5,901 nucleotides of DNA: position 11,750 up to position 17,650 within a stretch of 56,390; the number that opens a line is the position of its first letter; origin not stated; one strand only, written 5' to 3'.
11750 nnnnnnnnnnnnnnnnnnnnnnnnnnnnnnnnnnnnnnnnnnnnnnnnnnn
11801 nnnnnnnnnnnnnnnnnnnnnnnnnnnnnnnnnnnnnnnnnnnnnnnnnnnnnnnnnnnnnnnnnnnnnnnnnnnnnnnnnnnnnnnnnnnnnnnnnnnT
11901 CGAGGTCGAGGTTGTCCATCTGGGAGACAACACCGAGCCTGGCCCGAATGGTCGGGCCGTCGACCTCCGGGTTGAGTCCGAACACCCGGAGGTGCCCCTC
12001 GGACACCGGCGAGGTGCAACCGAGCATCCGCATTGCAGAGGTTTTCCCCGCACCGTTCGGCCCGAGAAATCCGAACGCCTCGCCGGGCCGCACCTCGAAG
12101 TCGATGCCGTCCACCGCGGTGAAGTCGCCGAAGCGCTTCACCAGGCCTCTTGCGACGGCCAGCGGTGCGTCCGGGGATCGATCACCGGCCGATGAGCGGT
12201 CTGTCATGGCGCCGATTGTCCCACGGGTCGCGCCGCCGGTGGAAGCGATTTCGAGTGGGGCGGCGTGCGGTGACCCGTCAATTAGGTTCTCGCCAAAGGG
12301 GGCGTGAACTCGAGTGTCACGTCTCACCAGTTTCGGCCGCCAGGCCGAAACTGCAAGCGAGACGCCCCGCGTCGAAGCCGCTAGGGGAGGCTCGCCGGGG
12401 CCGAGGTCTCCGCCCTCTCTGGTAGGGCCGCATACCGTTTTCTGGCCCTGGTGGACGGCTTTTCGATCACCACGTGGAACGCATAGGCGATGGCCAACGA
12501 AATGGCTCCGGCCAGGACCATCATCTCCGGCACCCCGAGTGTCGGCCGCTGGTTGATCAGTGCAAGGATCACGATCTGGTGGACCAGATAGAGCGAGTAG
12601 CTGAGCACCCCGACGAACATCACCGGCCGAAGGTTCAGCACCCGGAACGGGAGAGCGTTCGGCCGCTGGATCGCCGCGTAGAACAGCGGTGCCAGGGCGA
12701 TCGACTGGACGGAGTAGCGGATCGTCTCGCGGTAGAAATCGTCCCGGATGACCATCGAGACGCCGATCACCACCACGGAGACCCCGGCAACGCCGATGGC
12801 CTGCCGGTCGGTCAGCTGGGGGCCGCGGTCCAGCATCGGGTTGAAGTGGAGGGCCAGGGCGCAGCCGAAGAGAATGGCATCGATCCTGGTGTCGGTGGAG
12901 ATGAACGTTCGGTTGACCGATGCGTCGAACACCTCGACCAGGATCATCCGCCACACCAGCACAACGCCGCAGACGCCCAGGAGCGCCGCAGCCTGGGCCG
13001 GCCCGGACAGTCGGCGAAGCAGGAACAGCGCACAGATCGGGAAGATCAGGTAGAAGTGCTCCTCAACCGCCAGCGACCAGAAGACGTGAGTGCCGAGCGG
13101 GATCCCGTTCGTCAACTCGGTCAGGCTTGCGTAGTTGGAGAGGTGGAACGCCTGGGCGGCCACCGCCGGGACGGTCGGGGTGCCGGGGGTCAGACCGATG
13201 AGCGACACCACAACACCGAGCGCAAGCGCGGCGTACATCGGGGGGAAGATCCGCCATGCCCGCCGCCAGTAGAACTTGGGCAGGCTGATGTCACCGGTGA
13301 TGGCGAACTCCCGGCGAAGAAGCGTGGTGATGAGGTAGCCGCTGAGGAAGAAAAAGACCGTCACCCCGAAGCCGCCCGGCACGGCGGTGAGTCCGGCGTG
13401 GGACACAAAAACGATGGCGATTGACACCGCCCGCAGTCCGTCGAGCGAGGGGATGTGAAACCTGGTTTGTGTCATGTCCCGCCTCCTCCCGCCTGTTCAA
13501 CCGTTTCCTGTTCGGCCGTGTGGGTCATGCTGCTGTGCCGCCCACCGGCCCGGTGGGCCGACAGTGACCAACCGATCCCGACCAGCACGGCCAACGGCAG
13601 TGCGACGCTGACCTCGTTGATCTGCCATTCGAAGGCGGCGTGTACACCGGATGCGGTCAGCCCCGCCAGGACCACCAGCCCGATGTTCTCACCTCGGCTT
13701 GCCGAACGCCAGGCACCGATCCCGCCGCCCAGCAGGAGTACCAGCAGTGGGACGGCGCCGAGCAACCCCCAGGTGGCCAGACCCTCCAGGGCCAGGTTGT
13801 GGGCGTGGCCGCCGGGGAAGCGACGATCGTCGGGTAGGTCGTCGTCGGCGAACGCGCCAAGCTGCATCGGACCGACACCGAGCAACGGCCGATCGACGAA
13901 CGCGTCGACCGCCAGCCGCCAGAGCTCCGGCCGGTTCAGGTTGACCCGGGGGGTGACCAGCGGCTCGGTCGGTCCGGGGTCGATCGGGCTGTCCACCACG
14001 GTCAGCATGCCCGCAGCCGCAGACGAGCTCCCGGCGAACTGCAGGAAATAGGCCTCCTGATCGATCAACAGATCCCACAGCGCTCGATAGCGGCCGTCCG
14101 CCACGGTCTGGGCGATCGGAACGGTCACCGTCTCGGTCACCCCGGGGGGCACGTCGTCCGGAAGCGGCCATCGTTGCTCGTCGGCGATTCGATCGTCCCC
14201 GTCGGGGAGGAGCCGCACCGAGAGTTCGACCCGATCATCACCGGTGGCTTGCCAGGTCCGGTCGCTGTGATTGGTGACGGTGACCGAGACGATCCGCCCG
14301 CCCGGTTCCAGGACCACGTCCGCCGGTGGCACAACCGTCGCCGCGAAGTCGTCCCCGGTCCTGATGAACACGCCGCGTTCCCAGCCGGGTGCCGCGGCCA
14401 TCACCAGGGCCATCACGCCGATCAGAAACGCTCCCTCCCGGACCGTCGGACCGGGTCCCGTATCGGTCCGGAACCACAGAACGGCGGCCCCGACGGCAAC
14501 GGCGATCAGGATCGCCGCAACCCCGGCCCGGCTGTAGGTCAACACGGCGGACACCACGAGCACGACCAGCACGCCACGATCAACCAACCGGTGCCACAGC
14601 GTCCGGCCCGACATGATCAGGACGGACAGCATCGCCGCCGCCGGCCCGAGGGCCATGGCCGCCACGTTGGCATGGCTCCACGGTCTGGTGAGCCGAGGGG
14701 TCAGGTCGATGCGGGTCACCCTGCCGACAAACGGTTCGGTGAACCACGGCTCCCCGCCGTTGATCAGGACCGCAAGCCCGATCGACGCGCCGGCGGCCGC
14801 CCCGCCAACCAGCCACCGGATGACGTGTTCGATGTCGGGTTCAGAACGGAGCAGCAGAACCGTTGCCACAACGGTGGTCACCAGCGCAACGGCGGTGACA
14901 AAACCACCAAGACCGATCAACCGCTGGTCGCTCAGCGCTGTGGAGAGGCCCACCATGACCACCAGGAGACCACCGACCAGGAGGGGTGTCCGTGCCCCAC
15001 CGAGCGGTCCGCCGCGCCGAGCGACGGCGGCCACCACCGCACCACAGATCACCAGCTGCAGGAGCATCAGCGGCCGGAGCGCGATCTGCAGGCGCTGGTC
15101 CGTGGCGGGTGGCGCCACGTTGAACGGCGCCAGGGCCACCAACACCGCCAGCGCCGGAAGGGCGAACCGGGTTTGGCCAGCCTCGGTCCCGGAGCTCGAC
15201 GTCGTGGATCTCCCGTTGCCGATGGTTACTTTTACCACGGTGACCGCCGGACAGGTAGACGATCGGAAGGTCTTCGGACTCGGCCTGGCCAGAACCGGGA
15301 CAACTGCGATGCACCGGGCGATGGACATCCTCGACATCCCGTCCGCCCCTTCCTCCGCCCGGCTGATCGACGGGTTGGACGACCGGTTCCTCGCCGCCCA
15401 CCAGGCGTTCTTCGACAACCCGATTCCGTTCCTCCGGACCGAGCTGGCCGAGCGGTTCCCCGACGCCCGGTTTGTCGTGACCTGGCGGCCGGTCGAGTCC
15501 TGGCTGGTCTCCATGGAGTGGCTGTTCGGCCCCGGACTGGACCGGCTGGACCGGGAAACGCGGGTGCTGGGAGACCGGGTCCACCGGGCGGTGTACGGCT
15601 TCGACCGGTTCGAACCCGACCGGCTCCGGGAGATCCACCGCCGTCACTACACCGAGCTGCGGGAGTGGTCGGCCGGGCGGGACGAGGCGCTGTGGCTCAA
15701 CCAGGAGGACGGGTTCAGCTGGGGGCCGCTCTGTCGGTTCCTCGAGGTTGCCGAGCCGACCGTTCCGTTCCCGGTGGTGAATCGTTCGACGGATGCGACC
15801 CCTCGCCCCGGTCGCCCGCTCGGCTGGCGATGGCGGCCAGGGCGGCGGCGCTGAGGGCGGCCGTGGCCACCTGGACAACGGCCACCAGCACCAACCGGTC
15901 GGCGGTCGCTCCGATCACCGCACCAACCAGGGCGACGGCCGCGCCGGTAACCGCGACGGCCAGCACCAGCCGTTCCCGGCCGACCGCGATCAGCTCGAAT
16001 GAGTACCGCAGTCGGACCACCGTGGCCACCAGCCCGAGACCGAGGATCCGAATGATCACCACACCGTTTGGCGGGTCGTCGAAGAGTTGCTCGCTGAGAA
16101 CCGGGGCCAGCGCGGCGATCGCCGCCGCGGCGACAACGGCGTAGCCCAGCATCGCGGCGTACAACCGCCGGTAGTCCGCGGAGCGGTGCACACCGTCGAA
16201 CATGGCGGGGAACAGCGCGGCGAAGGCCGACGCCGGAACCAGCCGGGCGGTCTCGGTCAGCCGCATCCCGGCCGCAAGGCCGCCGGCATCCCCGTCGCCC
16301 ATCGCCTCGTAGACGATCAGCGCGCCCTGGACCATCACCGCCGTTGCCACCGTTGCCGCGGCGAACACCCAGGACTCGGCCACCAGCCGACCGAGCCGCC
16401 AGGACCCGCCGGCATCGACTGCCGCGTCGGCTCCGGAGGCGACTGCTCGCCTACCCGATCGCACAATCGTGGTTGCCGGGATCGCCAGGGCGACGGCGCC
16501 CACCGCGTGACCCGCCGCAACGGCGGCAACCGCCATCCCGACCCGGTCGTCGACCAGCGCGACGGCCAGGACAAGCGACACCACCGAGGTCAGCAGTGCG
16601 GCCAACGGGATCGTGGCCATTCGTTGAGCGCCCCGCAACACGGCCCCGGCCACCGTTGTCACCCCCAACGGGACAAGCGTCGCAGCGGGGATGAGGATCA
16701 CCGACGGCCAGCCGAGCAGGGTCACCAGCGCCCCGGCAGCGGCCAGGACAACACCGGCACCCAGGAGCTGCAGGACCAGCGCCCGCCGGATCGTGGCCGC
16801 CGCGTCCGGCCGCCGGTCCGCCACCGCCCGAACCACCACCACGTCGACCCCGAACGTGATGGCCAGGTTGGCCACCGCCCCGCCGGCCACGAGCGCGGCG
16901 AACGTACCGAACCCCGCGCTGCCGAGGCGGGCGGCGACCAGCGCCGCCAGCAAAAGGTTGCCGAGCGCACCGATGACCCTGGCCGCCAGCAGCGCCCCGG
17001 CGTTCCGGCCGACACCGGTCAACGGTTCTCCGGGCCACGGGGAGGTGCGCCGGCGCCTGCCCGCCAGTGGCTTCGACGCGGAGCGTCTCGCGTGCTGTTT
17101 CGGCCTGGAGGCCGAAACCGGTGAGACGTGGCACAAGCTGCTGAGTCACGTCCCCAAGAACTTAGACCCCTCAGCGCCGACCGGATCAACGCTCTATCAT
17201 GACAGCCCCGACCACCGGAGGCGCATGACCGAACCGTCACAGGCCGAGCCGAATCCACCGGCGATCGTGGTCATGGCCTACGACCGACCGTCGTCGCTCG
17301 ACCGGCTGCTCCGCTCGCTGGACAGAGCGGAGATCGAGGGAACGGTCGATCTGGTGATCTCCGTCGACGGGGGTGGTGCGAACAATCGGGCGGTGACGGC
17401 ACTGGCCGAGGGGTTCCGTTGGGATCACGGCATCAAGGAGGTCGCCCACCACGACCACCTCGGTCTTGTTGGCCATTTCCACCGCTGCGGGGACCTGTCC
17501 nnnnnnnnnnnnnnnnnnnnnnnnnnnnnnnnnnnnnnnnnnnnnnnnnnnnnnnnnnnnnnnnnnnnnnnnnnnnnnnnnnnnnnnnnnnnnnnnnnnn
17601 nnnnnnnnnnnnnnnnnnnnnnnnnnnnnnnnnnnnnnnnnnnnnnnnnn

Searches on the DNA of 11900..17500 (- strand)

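Call 9: search_rna_families(source=window, start=11900, end=17500, threshold=evalue, max_evalue=10)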
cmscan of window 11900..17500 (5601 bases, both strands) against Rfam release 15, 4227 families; matches with E-value up to 10: 3.
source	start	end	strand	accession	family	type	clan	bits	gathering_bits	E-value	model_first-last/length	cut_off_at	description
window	16916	17005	+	RF03314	mir-1908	Gene; miRNA;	-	22.6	82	6.4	1-73/73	no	mir-1908 microRNA precursor family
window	16131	16212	+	RF03136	S10-Clostridia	Cis-reg; leader;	-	20.5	35.1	0.75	1-81/81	no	S10-Clostridia ribosomal protein leader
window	13293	13347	+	RF01149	sR10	Gene; snRNA; snoRNA; CD-box;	-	18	45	0.35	1-54/54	no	Small nucleolar RNA sR10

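Call 52: build_rna_model(alignment_id=A3, structure=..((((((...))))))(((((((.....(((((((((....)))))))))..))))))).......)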
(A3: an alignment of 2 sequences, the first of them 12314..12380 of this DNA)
Model R1 built from alignment A3 (2 sequences, 67 columns); structure: as given.
model positions 67; base pairs 22; branch points 1; effective number of sequences 1.36; information 0.839 bits per position. Calibrated on 0.2 Mb of random sequence (short: E-values are rough).
structure used (alignment columns):
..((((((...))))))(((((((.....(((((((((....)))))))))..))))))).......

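Call 53: search_with_rna_model(model_id=R1, sources=[window, L057, L058, L059, L060, L061, L062, L063, L064, L065, L066, L067, L068, L069, L070, L009, L018, L026, L027, L050, L055, L012, L035, L008], max_evalue=10, show_alignments=6)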
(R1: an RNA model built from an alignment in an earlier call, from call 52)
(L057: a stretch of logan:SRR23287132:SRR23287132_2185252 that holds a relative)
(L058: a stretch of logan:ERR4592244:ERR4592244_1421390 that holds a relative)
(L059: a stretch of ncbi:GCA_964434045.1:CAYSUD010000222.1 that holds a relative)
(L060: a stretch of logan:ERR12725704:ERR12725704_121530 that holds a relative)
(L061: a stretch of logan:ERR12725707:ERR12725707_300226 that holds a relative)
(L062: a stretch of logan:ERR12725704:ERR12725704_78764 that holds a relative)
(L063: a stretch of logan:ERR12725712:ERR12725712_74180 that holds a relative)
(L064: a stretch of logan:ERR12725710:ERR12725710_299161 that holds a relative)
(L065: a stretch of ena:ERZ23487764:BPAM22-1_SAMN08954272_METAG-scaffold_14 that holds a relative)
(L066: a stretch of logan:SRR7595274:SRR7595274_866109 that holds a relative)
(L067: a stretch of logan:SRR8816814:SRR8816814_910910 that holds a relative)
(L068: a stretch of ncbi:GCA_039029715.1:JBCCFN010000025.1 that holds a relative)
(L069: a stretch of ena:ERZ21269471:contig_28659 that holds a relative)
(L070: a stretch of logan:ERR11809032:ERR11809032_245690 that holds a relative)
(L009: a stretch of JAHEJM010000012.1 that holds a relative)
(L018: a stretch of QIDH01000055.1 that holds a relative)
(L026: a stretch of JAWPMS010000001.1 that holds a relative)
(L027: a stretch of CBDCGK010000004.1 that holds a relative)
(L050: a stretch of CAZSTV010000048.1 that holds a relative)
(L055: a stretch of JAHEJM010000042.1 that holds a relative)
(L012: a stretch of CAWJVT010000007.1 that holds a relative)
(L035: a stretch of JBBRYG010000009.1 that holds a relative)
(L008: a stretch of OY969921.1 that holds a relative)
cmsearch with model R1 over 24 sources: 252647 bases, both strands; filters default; matches with E-value up to 10: 49.
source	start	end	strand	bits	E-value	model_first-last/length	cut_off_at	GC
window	17068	17134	+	98.4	5.3e-19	1-67/67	no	0.67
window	12314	12380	-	97.8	7.1e-19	1-67/67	no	0.67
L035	6942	6969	-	29.8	0.00053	26-53/67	no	0.71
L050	2332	2386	+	25.3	0.0051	1-67/67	no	0.65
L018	7011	7033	+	24.8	0.0066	30-52/67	no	0.7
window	17078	17136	-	23.6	0.012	1-67/67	no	0.66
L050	2432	2454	+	22.6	0.02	30-52/67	no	0.7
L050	2509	2531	+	22.6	0.02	30-52/67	no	0.7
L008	353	377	+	22.1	0.026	29-53/67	no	0.64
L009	7750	7811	-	21.4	0.036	1-67/67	no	0.74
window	12312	12370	+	21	0.046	1-67/67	no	0.66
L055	7642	7663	+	20.9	0.048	30-51/67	no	0.68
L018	7004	7042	-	19.6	0.093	20-58/67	no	0.69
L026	1545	1567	+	19.3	0.1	30-52/67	no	0.65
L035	6941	6967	+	18.1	0.2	27-53/67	no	0.74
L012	3219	3241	+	18.1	0.2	30-52/67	no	0.7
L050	2354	2376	-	17.7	0.24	30-52/67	no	0.65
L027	7013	7034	+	17.5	0.27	30-51/67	no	0.68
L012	3219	3240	-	17.1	0.33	30-51/67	no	0.68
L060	113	148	-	16.2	0.49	1-67/67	no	0.69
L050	2432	2453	-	15.9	0.59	30-51/67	no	0.68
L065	19010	19078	-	15.8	0.6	1-67/67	no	0.72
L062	797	862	-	15.8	0.62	1-67/67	no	0.68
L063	804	869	-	15.8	0.62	1-67/67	no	0.68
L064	1018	1083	-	15.8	0.62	1-67/67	no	0.68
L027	7012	7034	-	15.6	0.68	30-52/67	no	0.65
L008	354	375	-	15.2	0.81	30-51/67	no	0.64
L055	7641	7663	-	15.1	0.88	30-52/67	no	0.65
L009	7764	7786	+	15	0.91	30-52/67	no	0.7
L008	6308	6361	+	15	0.93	1-67/67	no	0.67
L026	1544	1566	-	14.5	1.2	30-52/67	no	0.65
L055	7715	7732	+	14.4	1.3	32-49/67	no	0.72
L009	7672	7696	-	13.9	1.6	29-53/67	no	0.76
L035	7358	7421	+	12.9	2.6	1-67/67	no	0.77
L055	88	143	+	12.8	2.7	1-67/67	no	0.68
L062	3781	3810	-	12.8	2.7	1-67/67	no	0.6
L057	177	214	+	12.8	2.8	1-67/67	no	0.66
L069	6673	6737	+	12.6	3.1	1-67/67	no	0.65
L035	5155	5243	+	12.5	3.2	1-67/67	no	0.75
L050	6422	6484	+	12.2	3.8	1-67/67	no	0.73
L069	15731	15786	-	11.9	4.3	1-67/67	no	0.71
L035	340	369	-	11.8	4.5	1-67/67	no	0.8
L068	3572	3585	+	11.5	5.3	34-47/67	no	0.86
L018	3183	3245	-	11.3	5.9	1-67/67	no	0.59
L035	3215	3277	+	11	6.8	1-67/67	no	0.78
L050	7355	7414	+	10.7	8.1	1-67/67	no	0.73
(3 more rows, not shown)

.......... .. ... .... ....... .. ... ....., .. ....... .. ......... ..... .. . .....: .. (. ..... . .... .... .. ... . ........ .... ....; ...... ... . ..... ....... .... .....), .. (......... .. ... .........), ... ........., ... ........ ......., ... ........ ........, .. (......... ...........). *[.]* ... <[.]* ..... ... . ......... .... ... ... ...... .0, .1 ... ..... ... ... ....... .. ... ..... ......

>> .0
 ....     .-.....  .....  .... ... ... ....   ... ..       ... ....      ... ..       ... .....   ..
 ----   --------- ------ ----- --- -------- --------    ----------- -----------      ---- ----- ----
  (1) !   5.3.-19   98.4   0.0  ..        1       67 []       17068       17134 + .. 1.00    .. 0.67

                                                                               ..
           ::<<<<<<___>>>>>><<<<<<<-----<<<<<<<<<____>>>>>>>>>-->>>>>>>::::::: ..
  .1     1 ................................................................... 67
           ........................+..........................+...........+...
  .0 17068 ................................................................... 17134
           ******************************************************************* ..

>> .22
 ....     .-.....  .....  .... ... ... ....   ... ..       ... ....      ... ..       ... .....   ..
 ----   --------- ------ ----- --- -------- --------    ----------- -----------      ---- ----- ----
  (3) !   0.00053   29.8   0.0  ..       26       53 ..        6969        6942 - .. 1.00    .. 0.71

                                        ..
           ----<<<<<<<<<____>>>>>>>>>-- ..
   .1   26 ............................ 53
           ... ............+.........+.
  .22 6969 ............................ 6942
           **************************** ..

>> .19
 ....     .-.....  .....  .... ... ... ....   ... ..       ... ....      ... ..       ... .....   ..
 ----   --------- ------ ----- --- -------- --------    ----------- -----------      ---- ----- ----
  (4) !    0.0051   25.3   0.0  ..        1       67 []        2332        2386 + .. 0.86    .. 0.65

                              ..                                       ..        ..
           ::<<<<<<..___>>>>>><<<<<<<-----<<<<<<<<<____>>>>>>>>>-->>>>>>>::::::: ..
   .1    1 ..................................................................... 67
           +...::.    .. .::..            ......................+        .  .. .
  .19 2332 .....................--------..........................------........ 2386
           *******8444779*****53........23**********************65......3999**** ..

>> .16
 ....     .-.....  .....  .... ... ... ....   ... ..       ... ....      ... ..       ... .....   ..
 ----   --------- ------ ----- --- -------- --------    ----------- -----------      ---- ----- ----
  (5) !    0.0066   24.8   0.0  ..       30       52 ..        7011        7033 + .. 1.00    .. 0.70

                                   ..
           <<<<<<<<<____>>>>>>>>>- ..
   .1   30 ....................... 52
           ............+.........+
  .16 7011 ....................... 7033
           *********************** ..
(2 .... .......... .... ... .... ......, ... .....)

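Call 54: search_dna_similar(query=window:12256-12380:-, collection=plasmids, mode=distant, max_evalue=1, max_rows=15)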
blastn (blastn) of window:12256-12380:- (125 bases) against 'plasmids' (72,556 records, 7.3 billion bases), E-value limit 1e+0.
No match.

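Call 55: search_dna_similar(query=window:17068-17178:+, collection=phages, mode=distant, max_evalue=1, max_rows=15)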
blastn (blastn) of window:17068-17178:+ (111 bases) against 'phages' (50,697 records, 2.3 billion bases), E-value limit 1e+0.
No match.
